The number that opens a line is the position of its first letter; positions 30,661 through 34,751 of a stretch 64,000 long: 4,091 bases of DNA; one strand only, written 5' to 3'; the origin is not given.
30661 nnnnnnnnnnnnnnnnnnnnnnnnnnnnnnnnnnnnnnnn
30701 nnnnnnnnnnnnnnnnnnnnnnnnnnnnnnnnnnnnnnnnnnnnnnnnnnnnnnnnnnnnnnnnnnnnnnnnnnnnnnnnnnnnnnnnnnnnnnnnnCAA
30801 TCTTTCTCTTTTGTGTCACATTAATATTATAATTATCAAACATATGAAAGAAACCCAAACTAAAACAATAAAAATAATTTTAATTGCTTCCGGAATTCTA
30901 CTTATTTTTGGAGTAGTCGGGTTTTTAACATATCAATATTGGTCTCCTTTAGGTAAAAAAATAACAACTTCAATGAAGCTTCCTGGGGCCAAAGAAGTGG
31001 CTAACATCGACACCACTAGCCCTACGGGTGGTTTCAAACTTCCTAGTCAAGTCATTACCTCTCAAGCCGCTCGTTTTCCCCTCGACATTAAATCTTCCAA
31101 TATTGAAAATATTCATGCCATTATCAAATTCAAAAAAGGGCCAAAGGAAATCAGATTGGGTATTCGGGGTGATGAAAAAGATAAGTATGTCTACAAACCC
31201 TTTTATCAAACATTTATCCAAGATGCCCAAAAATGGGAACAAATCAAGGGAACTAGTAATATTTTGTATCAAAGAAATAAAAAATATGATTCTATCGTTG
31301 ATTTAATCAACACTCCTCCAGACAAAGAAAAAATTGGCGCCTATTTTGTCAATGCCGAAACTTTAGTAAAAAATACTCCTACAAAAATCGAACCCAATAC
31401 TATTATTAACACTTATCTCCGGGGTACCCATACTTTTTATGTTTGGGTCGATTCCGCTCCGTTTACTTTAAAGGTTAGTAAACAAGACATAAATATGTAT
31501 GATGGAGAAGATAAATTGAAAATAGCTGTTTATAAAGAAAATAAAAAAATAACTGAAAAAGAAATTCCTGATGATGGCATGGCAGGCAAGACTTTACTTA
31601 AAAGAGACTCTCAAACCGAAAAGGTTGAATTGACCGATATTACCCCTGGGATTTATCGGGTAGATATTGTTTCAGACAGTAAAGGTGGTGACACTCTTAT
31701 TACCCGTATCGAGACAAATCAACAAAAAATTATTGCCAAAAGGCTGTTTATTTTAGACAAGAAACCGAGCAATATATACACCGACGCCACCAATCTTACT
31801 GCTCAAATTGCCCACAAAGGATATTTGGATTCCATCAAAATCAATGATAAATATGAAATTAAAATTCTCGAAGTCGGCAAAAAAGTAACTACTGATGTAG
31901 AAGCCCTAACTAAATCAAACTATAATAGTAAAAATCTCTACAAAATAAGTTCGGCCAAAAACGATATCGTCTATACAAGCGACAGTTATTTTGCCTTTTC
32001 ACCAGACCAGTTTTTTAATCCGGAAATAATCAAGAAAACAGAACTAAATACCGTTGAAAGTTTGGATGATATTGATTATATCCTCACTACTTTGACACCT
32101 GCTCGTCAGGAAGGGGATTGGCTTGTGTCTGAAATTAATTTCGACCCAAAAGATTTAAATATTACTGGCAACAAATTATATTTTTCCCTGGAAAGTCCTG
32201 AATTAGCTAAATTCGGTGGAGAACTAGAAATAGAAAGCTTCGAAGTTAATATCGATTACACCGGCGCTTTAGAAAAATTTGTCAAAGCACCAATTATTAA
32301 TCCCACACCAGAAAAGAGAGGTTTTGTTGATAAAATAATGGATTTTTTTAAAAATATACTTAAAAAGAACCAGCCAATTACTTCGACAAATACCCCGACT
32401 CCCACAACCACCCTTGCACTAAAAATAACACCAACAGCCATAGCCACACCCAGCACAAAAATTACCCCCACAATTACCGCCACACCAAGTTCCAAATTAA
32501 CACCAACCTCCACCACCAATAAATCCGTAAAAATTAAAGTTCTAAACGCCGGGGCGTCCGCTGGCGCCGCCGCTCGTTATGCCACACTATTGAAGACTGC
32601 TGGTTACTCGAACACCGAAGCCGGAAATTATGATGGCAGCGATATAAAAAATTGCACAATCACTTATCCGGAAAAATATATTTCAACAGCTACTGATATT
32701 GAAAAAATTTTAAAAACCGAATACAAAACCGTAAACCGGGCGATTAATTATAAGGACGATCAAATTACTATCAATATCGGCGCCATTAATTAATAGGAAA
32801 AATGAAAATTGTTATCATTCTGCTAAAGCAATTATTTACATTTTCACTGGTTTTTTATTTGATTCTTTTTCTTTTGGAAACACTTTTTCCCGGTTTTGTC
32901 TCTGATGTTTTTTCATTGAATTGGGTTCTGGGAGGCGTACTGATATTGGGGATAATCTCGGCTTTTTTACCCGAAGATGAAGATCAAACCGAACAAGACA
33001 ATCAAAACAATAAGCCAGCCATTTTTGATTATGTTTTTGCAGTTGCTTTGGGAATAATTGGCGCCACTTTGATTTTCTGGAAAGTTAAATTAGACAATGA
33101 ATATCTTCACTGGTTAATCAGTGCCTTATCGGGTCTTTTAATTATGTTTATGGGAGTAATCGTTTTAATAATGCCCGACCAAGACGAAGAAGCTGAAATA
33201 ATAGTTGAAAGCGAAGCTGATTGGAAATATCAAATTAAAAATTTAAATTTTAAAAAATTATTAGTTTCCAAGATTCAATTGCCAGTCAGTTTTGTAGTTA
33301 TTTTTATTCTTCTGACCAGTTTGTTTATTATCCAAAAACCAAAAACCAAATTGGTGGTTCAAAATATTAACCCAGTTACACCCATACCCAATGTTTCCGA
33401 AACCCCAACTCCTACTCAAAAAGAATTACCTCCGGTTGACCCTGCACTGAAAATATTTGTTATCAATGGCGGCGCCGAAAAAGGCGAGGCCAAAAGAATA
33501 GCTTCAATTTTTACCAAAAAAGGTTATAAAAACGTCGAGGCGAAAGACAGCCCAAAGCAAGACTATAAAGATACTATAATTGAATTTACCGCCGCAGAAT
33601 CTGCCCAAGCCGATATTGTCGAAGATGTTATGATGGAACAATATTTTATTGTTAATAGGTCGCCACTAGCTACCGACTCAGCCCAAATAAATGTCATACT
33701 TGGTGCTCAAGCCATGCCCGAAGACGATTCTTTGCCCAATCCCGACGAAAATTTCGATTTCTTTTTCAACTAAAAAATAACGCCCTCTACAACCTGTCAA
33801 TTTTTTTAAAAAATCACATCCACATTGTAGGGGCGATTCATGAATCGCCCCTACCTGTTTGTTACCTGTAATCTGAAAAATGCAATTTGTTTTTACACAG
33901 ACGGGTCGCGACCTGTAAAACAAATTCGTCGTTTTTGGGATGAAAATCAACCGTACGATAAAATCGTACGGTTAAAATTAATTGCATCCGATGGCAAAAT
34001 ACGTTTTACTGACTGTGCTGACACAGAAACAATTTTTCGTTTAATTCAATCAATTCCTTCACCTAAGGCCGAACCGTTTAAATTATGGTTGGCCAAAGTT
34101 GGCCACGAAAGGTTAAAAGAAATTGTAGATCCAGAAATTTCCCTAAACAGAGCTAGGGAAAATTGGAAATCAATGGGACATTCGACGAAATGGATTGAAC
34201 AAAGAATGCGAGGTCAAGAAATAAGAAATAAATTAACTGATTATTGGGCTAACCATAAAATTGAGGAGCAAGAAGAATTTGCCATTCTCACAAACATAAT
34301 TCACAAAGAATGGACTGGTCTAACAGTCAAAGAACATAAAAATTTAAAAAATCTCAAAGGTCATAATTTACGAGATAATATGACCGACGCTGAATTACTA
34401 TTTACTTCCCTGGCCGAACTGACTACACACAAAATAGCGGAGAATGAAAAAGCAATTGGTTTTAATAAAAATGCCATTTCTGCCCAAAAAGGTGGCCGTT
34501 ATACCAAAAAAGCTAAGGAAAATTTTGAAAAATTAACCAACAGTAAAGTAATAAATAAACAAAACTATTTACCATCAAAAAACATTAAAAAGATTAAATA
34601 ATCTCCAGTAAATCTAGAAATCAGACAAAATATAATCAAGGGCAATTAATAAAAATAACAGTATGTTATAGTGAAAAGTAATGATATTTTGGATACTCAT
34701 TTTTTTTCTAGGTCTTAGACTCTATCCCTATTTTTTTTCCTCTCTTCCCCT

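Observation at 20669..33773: Teichoic-acid-like wall glycopolymer locus with a strongly AT-rich core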

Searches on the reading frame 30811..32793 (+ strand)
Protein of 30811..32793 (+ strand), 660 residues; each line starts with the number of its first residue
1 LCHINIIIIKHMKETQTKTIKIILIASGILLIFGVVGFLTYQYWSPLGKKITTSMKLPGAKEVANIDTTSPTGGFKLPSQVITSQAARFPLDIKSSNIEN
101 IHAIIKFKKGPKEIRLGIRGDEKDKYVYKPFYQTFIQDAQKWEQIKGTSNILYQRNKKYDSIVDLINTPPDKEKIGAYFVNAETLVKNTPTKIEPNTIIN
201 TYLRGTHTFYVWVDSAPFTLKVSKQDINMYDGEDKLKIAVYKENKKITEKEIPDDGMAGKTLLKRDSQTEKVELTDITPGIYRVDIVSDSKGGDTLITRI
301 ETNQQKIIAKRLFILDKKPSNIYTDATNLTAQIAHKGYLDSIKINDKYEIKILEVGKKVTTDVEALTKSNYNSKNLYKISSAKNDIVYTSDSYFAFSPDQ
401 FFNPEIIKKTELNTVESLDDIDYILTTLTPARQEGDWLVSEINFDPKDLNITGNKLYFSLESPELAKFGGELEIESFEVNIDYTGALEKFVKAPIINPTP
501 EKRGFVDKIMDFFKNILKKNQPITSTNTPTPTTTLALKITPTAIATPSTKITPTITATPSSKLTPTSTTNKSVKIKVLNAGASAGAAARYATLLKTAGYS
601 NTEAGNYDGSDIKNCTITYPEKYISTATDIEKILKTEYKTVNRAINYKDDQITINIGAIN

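Call 4: search_protein_families(library=pfam, proteins=[window:30811-32793:+])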
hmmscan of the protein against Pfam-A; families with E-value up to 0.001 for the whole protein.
window:30811-32793:+ (660 aa): 1 family
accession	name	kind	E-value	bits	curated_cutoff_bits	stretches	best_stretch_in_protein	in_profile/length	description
PF13399.11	LytR_C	-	6e-08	34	22.2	1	572-657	1-83/86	LytR cell envelope-related transcriptional attenuator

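Call 11: find_related_loci(query=window:30811-32793:+, collection=genome_contigs, flank=10000)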
Query window:30811-32793:+ (660 aa) in genome_contigs; peptide patterns used: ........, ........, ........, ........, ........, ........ (x = any residue, [..] = any of these).
77 stretches matched a pattern, but none encodes a relative of the query by tblastn (E <= 1e-3).

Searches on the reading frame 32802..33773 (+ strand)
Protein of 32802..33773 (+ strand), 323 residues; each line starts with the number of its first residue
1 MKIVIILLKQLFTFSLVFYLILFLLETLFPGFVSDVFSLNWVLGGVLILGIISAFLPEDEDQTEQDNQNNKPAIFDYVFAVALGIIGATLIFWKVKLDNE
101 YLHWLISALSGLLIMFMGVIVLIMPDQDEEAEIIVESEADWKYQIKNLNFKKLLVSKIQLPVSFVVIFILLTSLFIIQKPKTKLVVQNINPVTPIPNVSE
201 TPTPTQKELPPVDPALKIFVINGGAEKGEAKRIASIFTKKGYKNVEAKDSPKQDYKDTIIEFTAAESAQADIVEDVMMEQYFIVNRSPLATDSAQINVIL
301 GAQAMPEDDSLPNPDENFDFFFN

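Call 4: search_protein_families(library=pfam, proteins=[window:32802-33773:+])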
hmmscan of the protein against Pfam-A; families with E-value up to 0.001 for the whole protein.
window:32802-33773:+ (323 aa): 1 family
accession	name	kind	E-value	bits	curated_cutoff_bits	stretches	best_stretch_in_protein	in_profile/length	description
PF13399.11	LytR_C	-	5.3e-07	30.9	22.2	1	216-302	2-84/86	LytR cell envelope-related transcriptional attenuator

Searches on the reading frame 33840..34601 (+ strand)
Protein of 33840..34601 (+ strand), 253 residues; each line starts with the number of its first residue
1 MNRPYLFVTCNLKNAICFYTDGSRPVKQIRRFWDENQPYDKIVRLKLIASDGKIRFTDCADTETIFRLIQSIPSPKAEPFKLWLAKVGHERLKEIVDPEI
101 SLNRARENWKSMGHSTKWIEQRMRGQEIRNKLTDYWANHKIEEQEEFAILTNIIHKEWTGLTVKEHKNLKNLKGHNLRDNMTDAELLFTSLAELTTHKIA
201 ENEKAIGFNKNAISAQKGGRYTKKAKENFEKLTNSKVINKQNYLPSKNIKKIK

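Call 4: search_protein_families(library=pfam, proteins=[window:33840-34601:+])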
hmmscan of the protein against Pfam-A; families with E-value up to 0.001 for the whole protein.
window:33840-34601:+ (253 aa): 1 family
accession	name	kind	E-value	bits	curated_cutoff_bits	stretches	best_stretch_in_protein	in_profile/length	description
PF02498.22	Bro-N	-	0.00014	22.8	25.6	1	34-86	45-92/96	BRO family, N-terminal domain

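Call 65: search_protein_families(library=phrogs, proteins=[window:33840-34601:+], max_evalue=0.001)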
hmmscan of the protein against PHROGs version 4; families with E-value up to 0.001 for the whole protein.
window:33840-34601:+ (253 aa): 2 families
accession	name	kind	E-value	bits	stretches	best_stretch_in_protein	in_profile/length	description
phrog_15286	-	unknown function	7.7e-69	232.7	1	43-243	66-266/274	-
phrog_28094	-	unknown function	6.7e-05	24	1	188-242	3-57/66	-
